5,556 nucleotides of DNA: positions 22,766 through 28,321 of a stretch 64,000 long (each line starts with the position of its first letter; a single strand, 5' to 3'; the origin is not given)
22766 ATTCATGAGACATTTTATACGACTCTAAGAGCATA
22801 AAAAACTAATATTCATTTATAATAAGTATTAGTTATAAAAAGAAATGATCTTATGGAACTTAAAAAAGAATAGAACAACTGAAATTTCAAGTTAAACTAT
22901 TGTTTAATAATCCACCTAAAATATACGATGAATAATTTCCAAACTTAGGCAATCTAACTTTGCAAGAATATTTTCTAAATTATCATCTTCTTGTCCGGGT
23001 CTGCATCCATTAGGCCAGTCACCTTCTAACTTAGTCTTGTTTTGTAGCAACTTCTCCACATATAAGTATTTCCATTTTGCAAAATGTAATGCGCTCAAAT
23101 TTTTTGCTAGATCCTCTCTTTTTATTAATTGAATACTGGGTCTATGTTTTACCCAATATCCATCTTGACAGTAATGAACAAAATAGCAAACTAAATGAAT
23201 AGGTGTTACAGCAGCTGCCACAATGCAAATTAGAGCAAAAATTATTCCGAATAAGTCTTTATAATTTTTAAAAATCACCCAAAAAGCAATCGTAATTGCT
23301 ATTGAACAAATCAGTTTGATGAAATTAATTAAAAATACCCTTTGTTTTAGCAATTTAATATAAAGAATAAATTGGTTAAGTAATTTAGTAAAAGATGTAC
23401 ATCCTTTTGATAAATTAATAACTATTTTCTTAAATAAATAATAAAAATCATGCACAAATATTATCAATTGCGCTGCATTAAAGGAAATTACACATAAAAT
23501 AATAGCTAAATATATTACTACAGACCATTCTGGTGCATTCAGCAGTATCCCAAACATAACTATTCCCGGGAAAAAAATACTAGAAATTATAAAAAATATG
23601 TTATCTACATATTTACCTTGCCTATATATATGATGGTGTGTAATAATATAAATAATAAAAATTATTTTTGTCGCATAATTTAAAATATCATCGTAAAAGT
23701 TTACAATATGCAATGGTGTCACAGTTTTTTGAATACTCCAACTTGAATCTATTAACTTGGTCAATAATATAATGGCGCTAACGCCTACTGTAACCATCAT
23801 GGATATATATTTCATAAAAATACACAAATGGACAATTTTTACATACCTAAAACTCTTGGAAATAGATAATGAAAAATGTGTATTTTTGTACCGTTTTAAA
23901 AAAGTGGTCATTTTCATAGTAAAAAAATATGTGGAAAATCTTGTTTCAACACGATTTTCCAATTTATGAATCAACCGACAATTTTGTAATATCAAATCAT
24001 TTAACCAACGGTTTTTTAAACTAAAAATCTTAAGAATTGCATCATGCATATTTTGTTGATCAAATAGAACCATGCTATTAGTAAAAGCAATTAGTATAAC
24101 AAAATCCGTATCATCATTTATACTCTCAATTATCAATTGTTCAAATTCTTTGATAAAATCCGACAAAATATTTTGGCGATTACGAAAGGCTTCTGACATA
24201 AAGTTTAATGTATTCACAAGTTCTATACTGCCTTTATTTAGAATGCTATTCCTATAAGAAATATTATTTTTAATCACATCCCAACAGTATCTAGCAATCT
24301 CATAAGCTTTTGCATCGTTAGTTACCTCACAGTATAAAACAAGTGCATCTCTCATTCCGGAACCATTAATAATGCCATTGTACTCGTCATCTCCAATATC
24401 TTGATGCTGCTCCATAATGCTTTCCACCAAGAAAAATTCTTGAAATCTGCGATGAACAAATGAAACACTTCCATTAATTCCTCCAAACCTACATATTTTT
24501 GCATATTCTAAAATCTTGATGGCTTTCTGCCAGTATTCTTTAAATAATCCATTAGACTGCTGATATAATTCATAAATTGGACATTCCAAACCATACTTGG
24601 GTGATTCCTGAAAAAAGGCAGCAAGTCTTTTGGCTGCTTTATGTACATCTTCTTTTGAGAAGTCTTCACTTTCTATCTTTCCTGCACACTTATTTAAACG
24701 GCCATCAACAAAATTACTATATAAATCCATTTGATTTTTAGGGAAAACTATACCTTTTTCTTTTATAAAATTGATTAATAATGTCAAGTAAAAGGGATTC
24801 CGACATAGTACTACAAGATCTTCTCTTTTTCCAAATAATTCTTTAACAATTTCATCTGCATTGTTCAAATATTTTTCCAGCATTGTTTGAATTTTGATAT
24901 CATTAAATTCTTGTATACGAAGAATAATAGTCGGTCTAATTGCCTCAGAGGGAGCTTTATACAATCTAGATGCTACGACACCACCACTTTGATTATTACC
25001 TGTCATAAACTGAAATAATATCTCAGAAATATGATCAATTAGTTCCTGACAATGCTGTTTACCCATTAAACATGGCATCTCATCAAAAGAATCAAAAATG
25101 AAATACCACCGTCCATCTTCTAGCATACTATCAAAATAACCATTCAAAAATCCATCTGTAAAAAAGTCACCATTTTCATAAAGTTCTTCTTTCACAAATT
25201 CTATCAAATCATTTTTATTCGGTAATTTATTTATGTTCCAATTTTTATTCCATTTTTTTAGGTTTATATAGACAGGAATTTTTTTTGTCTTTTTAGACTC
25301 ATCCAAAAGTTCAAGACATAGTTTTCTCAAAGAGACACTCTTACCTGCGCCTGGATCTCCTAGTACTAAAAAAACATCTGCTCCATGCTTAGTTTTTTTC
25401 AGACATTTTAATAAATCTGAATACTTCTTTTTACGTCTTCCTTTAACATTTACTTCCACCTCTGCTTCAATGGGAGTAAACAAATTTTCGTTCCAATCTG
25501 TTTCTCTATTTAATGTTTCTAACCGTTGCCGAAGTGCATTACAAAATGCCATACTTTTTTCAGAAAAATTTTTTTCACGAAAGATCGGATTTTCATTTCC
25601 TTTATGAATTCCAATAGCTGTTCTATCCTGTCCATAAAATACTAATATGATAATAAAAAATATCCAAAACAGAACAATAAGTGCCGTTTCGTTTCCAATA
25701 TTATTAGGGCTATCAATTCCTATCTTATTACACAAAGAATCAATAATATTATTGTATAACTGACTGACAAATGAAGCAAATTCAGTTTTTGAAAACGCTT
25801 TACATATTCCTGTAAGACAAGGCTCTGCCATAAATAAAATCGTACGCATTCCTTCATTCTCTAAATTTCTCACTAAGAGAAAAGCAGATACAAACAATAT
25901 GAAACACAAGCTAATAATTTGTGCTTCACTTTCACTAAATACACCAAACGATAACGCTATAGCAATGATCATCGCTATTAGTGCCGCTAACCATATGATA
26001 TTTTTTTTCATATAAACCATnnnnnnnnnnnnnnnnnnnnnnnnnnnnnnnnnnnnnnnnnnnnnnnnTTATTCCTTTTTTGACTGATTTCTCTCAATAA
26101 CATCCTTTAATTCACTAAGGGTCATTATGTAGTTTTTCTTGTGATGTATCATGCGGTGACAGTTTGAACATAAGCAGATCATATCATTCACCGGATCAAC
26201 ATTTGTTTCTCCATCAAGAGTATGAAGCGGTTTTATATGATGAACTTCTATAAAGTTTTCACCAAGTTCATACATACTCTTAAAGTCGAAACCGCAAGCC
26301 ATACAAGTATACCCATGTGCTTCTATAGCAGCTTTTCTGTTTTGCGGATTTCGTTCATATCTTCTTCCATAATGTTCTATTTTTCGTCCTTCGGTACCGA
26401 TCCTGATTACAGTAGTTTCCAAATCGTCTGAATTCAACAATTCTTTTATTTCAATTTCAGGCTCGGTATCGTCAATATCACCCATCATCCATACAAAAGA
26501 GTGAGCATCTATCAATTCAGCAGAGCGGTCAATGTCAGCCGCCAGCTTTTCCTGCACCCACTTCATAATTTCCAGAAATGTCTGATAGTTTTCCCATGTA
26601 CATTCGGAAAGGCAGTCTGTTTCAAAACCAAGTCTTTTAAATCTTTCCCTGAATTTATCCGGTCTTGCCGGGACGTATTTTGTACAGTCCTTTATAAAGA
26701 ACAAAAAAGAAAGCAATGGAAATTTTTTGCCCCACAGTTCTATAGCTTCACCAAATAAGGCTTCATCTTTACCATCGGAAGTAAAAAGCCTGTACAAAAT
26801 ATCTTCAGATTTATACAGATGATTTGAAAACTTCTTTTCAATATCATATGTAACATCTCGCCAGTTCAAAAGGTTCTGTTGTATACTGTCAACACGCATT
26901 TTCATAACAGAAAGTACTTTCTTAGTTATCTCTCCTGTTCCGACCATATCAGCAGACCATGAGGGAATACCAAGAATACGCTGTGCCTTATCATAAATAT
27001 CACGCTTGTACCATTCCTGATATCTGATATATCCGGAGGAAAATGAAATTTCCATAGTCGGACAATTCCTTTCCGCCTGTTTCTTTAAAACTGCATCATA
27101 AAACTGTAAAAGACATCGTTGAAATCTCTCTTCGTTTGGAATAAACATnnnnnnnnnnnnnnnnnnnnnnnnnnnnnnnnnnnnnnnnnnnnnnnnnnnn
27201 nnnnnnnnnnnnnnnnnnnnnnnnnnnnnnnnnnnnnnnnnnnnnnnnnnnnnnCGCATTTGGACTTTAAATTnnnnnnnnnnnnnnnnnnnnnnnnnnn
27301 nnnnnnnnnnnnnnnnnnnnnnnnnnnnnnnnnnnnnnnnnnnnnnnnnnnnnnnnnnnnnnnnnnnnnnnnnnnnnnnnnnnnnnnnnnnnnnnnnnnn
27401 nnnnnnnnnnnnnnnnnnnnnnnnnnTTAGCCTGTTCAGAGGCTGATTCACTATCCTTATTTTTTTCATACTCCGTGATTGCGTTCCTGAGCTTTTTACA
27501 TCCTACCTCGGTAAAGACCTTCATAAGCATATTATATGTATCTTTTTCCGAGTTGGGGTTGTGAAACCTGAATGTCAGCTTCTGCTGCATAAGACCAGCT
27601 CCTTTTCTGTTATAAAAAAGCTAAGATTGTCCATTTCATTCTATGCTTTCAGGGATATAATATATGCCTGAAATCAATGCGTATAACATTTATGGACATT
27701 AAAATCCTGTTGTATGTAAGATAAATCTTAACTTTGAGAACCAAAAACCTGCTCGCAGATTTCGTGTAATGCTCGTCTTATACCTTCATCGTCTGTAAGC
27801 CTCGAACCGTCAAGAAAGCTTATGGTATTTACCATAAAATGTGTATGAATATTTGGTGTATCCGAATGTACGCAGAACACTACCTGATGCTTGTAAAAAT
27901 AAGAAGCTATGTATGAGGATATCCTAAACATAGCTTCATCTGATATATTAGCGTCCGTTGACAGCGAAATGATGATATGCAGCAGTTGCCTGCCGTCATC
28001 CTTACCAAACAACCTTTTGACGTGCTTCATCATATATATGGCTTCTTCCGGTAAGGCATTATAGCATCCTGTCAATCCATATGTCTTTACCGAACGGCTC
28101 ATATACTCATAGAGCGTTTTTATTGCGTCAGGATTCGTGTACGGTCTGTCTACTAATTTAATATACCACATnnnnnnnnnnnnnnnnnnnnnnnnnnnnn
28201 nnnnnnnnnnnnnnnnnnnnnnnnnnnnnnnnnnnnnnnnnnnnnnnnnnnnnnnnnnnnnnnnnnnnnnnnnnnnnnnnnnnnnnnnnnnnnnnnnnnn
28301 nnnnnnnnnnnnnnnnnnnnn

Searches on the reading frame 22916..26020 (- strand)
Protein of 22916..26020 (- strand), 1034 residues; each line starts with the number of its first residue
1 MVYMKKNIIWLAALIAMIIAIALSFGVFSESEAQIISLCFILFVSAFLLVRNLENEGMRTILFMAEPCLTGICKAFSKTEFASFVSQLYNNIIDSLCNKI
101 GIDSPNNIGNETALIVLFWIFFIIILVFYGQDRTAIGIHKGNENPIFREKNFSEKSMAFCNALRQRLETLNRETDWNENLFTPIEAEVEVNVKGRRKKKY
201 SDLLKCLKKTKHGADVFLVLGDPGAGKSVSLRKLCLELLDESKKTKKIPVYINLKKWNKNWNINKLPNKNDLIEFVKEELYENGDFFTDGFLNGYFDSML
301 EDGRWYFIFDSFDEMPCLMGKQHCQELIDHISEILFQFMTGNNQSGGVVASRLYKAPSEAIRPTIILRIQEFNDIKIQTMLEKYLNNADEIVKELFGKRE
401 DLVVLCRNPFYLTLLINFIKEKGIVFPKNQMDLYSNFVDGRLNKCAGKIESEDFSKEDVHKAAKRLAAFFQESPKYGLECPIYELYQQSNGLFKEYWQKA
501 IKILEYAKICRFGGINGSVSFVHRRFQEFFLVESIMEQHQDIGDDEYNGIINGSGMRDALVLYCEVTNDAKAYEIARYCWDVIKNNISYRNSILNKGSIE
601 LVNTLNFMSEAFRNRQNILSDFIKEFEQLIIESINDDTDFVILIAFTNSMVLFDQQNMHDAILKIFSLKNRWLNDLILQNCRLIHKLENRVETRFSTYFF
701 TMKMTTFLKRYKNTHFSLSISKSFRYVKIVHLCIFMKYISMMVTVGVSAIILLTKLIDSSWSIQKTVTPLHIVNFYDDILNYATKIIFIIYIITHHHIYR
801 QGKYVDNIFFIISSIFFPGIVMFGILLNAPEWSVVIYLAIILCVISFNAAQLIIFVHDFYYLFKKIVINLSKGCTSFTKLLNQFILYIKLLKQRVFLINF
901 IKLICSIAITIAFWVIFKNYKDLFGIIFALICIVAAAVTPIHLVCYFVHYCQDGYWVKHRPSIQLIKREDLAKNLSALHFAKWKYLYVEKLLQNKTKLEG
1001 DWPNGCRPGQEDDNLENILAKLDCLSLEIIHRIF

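Call 19: search_protein_families(library=pfam, proteins=[window:22916-26020:-], max_evalue=0.001)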
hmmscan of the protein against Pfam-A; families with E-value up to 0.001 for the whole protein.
window:22916-26020:- (1034 aa): 4 families
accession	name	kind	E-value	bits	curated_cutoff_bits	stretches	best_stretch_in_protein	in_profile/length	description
PF22729.1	NCH3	-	9.8e-14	51.4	27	1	960-1028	4-72/74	NACHT C-terminal Helical domain 3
PF05729.18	NACHT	-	1.4e-05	25.4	26.7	1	216-387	2-166/167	NACHT domain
PF25199.1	nSTAND_NTPase5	-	0.00022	21.5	34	1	205-244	33-71/145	Novel STAND NTPase 5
PF20720.3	nSTAND3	-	0.00025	21.2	27.2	1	198-264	5-64/155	Novel STAND NTPase 3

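Call 20: search_protein_families(library=padloc, proteins=[window:22916-26020:-], max_evalue=0.001)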
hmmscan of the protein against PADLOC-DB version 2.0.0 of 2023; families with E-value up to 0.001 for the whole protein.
window:22916-26020:- (1034 aa): 0 families

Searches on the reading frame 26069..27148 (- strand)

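Call 19: search_protein_families(library=pfam, proteins=[window:26069-27148:-], max_evalue=0.001)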
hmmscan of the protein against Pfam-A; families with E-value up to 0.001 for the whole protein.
window:26069-27148:- (359 aa): 2 families
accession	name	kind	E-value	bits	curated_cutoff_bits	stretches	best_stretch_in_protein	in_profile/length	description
PF01844.29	HNH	-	3.5e-07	30.7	21.4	1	282-337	1-47/47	HNH endonuclease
PF13391.12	HNH_2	-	1.4e-05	25.3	21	1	282-335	1-59/66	HNH endonuclease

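Call 20: search_protein_families(library=padloc, proteins=[window:26069-27148:-], max_evalue=0.001)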
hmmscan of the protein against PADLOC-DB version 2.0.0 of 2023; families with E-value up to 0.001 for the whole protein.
window:26069-27148:- (359 aa): 3 families
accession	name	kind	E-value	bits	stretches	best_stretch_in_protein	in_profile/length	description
PDLC03656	mREase_IV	-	9.2e-09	33.4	1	257-348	182-269/277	Type IV methyl-directed restriction enzyme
PDLC00644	ZorE2|ZorE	-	9.2e-05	20.2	1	274-341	186-247/267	HNH endonuclease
PDLC00642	ZorE2|ZorE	-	0.00015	19.3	1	258-341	195-265/283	HNH endonuclease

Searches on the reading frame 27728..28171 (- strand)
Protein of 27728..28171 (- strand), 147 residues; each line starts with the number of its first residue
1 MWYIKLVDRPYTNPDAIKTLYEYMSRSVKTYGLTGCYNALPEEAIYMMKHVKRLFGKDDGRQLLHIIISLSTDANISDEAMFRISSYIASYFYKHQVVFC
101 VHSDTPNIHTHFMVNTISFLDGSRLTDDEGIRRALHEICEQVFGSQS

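Call 19: search_protein_families(library=pfam, proteins=[window:27728-28171:-], max_evalue=0.001)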
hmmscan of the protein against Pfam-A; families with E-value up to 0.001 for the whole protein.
window:27728-28171:- (147 aa): 1 family
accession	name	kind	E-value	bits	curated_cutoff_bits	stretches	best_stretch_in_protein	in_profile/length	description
PF03432.20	Relaxase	-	2.6e-22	80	24.6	1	30-142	12-126/132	MobA/VirD2-like, nuclease domain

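Call 20: search_protein_families(library=padloc, proteins=[window:27728-28171:-], max_evalue=0.001)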
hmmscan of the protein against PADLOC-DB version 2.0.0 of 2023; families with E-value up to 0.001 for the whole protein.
window:27728-28171:- (147 aa): 0 families
